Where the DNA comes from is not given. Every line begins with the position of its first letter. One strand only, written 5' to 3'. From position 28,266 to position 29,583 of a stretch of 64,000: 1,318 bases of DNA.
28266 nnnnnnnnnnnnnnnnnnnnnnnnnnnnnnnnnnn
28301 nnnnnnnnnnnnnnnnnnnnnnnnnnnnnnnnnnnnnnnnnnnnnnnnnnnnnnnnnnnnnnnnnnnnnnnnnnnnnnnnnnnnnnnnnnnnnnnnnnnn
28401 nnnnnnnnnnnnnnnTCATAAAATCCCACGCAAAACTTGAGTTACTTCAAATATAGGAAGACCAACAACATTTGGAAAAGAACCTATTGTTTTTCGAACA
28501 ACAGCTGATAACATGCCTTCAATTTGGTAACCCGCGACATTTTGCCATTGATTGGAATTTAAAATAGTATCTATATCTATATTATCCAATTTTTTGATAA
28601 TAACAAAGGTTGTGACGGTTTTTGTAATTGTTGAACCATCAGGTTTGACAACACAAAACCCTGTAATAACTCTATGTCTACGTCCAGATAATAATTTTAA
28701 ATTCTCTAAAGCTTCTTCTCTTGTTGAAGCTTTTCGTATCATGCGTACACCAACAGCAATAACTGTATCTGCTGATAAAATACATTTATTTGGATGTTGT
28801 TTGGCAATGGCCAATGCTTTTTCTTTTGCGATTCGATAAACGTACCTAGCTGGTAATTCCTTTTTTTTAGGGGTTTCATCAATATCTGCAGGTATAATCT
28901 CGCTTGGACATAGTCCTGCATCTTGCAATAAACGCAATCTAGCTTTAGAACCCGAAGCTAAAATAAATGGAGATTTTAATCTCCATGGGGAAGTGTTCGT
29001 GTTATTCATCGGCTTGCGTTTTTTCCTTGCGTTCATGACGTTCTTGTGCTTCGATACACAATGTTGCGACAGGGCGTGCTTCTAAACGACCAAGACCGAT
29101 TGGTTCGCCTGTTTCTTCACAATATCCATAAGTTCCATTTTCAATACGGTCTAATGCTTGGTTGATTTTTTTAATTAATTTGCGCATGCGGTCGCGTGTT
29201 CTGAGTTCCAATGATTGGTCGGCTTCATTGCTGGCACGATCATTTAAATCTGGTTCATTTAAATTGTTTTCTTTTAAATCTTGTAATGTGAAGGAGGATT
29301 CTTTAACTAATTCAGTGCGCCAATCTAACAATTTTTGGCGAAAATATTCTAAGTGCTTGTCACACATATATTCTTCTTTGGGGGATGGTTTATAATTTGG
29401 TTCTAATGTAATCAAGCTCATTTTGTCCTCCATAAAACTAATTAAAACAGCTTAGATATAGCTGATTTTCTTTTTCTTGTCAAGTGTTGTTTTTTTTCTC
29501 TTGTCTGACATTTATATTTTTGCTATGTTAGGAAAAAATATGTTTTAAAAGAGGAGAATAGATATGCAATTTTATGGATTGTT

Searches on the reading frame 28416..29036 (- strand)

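Call 13: search_protein_families(library=pfam, proteins=[window:28416-29036:-], max_evalue=0.001)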
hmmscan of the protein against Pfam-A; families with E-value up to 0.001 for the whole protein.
window:28416-29036:- (206 aa): 1 family
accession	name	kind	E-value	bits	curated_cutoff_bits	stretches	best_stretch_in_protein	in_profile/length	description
PF02545.19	Maf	-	1.7e-45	155.4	27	1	24-203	2-185/187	Maf-like protein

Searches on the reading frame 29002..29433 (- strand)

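Call 13: search_protein_families(library=pfam, proteins=[window:29002-29433:-], max_evalue=0.001)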
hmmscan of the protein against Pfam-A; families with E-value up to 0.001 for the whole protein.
window:29002-29433:- (143 aa): 2 families
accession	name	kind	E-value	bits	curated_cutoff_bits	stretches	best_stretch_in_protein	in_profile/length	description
PF21157.2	DksA_N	-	8.8e-29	100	27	1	28-97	2-71/71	DnaK suppressor protein DksA, N-terminal domain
PF01258.23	zf-dskA_traR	-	2.1e-14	53.7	24.9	1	100-135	1-36/36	Prokaryotic dksA/traR C4-type zinc finger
